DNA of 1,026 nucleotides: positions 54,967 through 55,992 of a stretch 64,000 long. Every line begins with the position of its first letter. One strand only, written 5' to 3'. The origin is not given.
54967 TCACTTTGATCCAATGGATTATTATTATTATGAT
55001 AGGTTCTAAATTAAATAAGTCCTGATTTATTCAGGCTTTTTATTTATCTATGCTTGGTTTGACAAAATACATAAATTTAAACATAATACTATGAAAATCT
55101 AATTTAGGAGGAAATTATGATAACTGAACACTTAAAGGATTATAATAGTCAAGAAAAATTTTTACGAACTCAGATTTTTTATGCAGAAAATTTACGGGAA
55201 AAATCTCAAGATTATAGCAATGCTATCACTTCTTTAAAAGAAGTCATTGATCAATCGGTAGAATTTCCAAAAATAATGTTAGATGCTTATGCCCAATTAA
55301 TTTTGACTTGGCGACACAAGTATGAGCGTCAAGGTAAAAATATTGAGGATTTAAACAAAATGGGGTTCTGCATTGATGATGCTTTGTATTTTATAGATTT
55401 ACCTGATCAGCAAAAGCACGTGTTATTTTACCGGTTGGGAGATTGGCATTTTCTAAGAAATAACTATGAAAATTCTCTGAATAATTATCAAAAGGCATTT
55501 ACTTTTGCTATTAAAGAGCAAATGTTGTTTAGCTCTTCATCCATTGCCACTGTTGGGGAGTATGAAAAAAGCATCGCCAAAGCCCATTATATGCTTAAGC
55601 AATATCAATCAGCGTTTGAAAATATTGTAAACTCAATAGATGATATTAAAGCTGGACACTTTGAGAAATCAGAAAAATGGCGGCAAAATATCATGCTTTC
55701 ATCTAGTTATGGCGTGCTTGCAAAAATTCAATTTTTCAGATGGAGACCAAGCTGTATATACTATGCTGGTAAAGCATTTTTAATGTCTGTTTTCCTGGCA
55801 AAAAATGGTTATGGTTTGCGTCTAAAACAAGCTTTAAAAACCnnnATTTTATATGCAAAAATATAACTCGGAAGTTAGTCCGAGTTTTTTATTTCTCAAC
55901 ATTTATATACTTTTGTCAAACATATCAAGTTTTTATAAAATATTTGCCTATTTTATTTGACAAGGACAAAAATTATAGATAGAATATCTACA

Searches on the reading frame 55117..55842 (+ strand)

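Call 66: search_protein_families(library=pfam, proteins=[window:55117-55842:+], max_evalue=0.001)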
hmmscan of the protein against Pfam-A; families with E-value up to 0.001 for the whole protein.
window:55117-55842:+ (242 aa): 2 families
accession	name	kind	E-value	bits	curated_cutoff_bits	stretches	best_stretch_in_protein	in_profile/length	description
PF07719.23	TPR_2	-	2e-05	24.8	27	0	104-127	4-27/34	Tetratricopeptide repeat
PF13414.12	TPR_11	-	0.00016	21.7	26.8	0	108-127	1-20/42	TPR repeat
